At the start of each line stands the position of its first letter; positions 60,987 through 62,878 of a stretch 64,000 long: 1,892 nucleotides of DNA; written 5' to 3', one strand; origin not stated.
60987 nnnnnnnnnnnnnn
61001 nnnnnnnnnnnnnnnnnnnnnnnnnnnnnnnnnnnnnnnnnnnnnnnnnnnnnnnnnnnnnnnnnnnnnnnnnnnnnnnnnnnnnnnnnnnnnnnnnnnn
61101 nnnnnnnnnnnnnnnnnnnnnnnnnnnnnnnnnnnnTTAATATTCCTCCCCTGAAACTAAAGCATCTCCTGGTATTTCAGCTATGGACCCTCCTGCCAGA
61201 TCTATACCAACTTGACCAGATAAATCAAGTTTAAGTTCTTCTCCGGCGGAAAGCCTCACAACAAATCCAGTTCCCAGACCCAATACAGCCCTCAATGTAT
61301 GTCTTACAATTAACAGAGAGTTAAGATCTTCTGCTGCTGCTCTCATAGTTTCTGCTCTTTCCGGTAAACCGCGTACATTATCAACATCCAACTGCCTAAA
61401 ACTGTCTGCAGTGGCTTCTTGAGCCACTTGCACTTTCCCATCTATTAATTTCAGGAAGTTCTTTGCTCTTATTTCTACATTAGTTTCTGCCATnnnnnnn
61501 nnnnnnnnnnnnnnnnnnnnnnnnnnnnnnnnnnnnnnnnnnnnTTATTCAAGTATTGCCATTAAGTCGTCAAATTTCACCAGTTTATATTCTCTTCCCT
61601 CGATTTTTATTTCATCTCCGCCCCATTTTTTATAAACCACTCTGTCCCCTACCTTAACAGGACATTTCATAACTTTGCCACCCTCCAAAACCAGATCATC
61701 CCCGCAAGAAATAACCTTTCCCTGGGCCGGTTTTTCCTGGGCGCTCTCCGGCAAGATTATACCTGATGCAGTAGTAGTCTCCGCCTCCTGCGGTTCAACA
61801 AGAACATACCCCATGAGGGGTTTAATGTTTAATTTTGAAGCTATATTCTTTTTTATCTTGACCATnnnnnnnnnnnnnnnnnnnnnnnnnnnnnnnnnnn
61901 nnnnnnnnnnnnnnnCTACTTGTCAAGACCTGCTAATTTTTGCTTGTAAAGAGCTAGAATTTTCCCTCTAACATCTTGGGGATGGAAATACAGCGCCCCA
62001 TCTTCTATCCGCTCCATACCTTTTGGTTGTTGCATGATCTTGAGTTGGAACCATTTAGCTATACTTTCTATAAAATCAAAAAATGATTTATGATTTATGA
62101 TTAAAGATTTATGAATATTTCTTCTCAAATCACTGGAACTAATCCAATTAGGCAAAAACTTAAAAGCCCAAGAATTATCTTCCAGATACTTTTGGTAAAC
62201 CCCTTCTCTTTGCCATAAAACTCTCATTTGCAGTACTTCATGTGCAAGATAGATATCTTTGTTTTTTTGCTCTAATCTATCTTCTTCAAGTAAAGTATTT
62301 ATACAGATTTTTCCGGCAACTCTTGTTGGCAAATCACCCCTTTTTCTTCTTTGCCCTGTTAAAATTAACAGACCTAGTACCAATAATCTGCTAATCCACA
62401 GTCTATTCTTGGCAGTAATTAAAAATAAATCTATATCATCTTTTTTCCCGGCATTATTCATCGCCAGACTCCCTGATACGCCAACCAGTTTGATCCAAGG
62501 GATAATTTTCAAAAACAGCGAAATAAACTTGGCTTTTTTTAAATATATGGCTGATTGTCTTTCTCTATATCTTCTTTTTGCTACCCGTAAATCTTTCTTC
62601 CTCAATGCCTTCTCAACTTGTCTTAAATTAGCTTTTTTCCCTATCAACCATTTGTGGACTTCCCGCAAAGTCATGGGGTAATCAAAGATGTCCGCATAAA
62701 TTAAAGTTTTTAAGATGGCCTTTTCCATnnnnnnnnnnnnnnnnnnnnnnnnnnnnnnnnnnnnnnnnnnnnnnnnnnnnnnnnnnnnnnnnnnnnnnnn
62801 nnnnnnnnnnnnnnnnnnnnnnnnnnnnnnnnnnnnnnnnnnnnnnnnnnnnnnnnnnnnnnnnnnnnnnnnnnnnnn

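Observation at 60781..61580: The groES-groEL operon is interrupted by two uncharacterised small genes and carries a recombination scar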

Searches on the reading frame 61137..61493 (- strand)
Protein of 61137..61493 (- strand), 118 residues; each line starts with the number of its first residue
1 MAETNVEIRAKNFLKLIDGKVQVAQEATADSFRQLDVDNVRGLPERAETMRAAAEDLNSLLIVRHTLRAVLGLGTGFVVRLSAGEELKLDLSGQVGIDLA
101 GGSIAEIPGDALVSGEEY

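Call 3: search_protein_families(library=pfam, proteins=[window:61137-61493:-], max_evalue=1)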
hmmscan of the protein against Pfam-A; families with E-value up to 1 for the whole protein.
window:61137-61493:- (118 aa): 1 family
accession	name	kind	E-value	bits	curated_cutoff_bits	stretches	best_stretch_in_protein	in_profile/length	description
PF11439.13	T3SchapCesA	-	0.16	12.5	29.1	1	15-61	11-59/95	Type III secretion system filament chaperone CesA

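Call 6: search_protein_families(library=phrogs, proteins=[window:61137-61493:-], max_evalue=1)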
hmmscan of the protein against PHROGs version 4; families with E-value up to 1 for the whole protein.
window:61137-61493:- (118 aa): 1 family
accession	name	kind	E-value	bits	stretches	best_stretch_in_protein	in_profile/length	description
phrog_27328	-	unknown function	0.35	12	1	7-46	14-49/51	-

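Call 7: search_protein_families(library=ncbifam, proteins=[window:61137-61493:-], max_evalue=1)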
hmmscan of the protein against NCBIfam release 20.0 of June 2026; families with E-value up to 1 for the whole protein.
window:61137-61493:- (118 aa): 0 families

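Call 8: search_protein_families(library=padloc, proteins=[window:61137-61493:-], max_evalue=1)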
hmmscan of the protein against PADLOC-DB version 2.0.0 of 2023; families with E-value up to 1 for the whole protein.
window:61137-61493:- (118 aa): 0 families

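Call 9: find_homologous_proteins(query=window:61137-61493:-, max_evalue=0.01)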
Query window:61137-61493:- (118 aa): 1 proteins with E <= 0.01 among 40 candidates.
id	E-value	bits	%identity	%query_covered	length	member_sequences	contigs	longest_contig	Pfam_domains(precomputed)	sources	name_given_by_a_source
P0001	3.5e-66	238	100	100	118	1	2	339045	-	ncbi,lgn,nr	ncbi:hypothetical protein HYZ06_01230 [Candidatus Daviesbacteria bacterium]|nr:hypothetical protein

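Call 19: find_encoding_contigs(protein=P0001, flank=3000, max_places=6)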
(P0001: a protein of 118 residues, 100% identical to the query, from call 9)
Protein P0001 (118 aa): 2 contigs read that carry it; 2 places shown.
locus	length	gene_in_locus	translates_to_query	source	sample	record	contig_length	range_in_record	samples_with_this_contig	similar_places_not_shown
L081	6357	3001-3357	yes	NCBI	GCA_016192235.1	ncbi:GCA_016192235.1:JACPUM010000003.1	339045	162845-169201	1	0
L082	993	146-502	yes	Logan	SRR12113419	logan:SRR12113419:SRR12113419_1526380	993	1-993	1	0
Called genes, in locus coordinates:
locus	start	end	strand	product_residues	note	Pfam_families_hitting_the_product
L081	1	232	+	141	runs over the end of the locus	PF02502:LacAB_rpiB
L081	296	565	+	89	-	PF18924:DUF5674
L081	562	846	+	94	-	-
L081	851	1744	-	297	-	PF01565:FAD_binding_4, PF02873:MurB_C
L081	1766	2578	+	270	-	-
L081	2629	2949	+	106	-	PF00166:Cpn10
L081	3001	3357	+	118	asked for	-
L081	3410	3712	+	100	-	-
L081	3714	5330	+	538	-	PF00118:Cpn60_TCP1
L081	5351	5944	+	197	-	PF03703:bPH_2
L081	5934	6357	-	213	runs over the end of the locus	PF01551:Peptidase_M23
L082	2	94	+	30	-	?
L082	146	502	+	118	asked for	-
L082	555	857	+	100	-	-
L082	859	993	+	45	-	?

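Call 38: predict_structure(alignment_id=A1)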
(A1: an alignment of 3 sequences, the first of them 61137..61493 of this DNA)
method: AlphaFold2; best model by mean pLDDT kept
length: 118 residues; sequences in the alignment: 3
mean_pLDDT: 64.0   pTM: 0.48
mean pLDDT of the five models: 64.0, 59.6, 59.1, 57.5, 47.2
residues with pLDDT >= 90: 0; 70-90: 64; 50-70: 14; < 50: 40
segments of 3 or more residues with pLDDT < 50: 78-82, 84-89, 91-118
pLDDT, mean of each block of 10 residues (from residue 1): 68 87 86 75 81 86 80 55 45 37 33 29
secondary structure, 60 per line:
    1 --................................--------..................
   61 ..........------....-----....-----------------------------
elements in order: H3-34 H43-70 E77-80 E86-89

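Call 48: search_protein_families(library=pfam, alignment_id=A2, max_evalue=0.01)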
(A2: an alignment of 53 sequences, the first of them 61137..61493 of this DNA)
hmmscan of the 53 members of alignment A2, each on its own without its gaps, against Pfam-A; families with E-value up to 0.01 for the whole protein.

A. member 1, window:61137-61493:- (118 aa): 0 families

B. families by the number of members that match (of 53 scanned): 5 families
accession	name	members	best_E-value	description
PF05635.17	23S_rRNA_IVP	1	1.6e-29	23S rRNA-intervening sequence protein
PF22296.2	bAvd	1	8.9e-06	bAvd-like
PF01442.23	Apolipoprotein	1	0.003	Apolipoprotein A1/A4/E domain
PF13720.11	Acetyltransf_11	1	0.0059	Udp N-acetylglucosamine O-acyltransferase; Domain 2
PF07946.19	CCDC47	1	0.0098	PAT complex subunit CCDC47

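Call 49: search_protein_families(library=phrogs, alignment_id=A2, max_evalue=0.01)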
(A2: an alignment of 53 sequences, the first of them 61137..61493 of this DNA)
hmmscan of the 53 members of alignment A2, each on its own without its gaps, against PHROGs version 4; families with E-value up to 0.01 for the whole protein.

A. member 1, window:61137-61493:- (118 aa): 0 families

B. families by the number of members that match (of 53 scanned): 4 families
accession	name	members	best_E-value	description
phrog_3206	-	1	8.9e-08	Avd protein of DGR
phrog_6370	-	1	0.0015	dsDNA binding protein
phrog_13443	-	1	0.0023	-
phrog_21433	-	1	0.0076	endolysin; inhibits RNA polymerase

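Call 51: fold_search(model_id=the predicted structure, library=pdb)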
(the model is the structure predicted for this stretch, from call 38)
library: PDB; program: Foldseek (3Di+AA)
matches with E <= 10: 488; with E <= 0.001: 0
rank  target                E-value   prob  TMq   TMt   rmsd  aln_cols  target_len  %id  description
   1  5oql_H                1.5e-01  1.00  0.52  0.33   6.1        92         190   17  Cryo-EM structure of the 90S pre-ribosome from Chaetomium thermophilum (released 2017-10-11)
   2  2ic6_A                6.8e-01  0.99  0.51  0.83   1.4        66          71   12  The Coiled-coil Domain (residues 1-75) Structure of the Sin Nombre Virus Nucleocapsid Protein (released 2007-02-27)
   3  2ic9_A                7.6e-01  0.99  0.50  0.79   1.5        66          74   12  The Coiled-coil Domain (residues 1-93) Structure of the Sin Nombre Virus Nucleocapsid Protein (released 2007-02-27)
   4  1z0p                  1.0e+00  0.51  0.22  0.35   5.7        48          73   23  Crystal structure of the Protein of Unknown Function SPY1572 from Streptococcus pyogenes (released 2005-04-19)
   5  2ic6_B                1.1e+00  0.99  0.52  0.79   1.6        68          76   12  The Coiled-coil Domain (residues 1-75) Structure of the Sin Nombre Virus Nucleocapsid Protein (released 2007-02-27)
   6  4fi5                  1.2e+00  0.98  0.49  0.79   1.9        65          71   14  Crystal structure of the N-terminal domain of Hantaan virus strain 76-118 nucleoprotein (released 2012-06-20)
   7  8iyj_V9               1.2e+00  0.97  0.55  0.64   2.4        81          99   16  Cryo-EM structure of the 48-nm repeat doublet microtubule from mouse sperm (released 2023-07-05)
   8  6r1m_B                1.4e+00  0.38  0.32  0.11   5.5        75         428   13  Crystal structure of E. coli seryl-tRNA synthetase complexed to seryl sulfamoyl adenosine (released 2020-01-22)
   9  7o0w_C2               1.4e+00  0.33  0.29  0.33   4.8        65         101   17  Cryo-EM structure of the RC-dLH complex (model_1b) from Gemmatimonas phototrophica at 2.47 A (released 2022-03-02)
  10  9tg4_H                1.5e+00  0.60  0.48  0.18  11.4       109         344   14  Structure of the YbjP lipoprotein bound to the AcrABZ-TolC efflux pump (released 2026-04-08)
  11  4wwf_B                1.5e+00  0.28  0.25  0.28   5.9        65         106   15  High-resolution structure of two Ni-bound forms of the M123C mutant of C. metallidurans CnrXs (released 2015-02-11)
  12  9qgy_G                1.5e+00  0.21  0.33  0.14  17.4       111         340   10  Structure of the YbjP lipoprotein bound to the MacAB-TolC tripartite efflux pump (released 2026-03-25)
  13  5nik_D                1.5e+00  0.18  0.32  0.14  19.3       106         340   10  Structure of the MacAB-TolC ABC-type tripartite multidrug efflux pump (released 2017-05-24)
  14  6snr                  1.6e+00  0.90  0.45  0.14   2.0        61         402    8  Crystal structure of FemX (released 2020-09-09)
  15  8jxk_F                1.7e+00  0.96  0.48  0.39   1.4        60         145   10  Crystal Structure of Rv0047c from Mycobacterium tuberculosis (released 2024-07-03)
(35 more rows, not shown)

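Call 62: find_related_loci(query=A1, collection=viral_contigs, flank=3000)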
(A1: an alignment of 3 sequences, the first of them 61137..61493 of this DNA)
Query A1 (118 aa) in viral_contigs; peptide patterns used: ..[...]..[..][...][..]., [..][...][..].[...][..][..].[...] (x = any residue, [..] = any of these).
94 stretches matched a pattern, but none encodes a relative of the query by tblastn (E <= 1e-3).

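Call 70: find_homologous_proteins(query=A1, max_evalue=0.001)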
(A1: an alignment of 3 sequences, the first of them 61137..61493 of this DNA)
Query A1 (3 sequences) (118 aa, profile of the alignment): 3 proteins with E <= 0.001 among 1053 candidates.
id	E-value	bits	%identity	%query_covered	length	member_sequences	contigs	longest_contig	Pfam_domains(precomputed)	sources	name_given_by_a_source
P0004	5.9e-48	179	42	81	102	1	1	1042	-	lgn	-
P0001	1.4e-44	168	100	100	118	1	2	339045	-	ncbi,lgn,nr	ncbi:hypothetical protein HYZ06_01230 [Candidatus Daviesbacteria bacterium]|nr:hypothetical protein 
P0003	2.8e-42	161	60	70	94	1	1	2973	-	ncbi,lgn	-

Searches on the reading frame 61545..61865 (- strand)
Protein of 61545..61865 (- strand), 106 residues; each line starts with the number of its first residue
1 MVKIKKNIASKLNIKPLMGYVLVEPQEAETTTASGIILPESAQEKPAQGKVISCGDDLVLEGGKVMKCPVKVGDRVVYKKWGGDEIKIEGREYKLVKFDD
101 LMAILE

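Call 3: search_protein_families(library=pfam, proteins=[window:61545-61865:-], max_evalue=1)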
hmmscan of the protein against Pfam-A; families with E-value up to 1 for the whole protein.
window:61545-61865:- (106 aa): 1 family
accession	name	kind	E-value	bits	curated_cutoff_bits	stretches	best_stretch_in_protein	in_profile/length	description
PF00166.26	Cpn10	-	6.2e-29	100.3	21.1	1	13-104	1-92/93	Chaperonin 10 Kd subunit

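Call 24: find_related_loci(query=window:61545-61865:-, collection=metagenome_contigs, flank=3000)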
Query window:61545-61865:- (106 aa) in metagenome_contigs; peptide patterns used: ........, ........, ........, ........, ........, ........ (x = any residue, [..] = any of these).
600 stretches matched a pattern (row limit reached: there are more); 273 encode a relative of the query (tblastn E <= 1e-3); the best 80 are kept; 80 distinct loci.
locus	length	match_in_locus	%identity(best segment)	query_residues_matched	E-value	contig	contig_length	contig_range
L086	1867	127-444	82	1-106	5e-58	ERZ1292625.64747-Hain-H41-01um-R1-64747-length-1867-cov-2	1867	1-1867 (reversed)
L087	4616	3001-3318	82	1-106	2e-56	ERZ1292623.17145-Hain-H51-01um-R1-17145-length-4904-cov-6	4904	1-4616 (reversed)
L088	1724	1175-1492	80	1-106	6e-57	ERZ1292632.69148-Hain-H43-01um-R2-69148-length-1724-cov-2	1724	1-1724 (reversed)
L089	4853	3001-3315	82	1-106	3e-55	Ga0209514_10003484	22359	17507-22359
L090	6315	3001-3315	82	1-106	4e-55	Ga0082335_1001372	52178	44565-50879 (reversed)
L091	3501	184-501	77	1-106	2e-54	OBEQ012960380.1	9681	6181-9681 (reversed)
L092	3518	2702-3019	78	1-106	2e-54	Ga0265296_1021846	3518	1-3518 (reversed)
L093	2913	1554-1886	77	1-106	6e-54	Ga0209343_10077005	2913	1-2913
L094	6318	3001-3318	81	1-106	4e-54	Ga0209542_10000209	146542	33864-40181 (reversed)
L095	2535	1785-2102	80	1-106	3e-54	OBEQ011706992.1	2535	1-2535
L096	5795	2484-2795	81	3-106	6e-54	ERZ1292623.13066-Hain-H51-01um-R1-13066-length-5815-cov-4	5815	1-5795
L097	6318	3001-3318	81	1-106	6e-54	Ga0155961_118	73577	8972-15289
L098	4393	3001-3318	77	1-106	1e-53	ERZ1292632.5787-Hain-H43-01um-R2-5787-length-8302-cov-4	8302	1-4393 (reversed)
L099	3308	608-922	81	1-106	1e-53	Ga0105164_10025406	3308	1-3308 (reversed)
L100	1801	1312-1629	78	1-106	1e-54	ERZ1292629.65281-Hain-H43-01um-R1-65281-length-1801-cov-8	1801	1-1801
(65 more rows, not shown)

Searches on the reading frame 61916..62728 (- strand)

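Call 3: search_protein_families(library=pfam, proteins=[window:61916-62728:-], max_evalue=1)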
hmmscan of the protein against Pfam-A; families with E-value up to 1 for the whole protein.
window:61916-62728:- (270 aa): 4 families
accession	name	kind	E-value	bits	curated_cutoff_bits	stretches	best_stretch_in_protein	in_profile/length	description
PF18765.7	Polbeta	-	0.0061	17.1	26.9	1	78-111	12-45/93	Polymerase beta, Nucleotidyltransferase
PF01909.29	NTP_transf_2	-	0.0072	17.1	21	1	75-135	11-47/93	Nucleotidyltransferase domain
PF10437.14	Lip_prot_lig_C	-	0.17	12.3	24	1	5-47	28-69/85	Bacterial lipoate protein ligase C-terminus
PF14527.11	LAGLIDADG_WhiA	-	0.27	11.8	23.2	1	34-76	33-74/93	WhiA LAGLIDADG-like domain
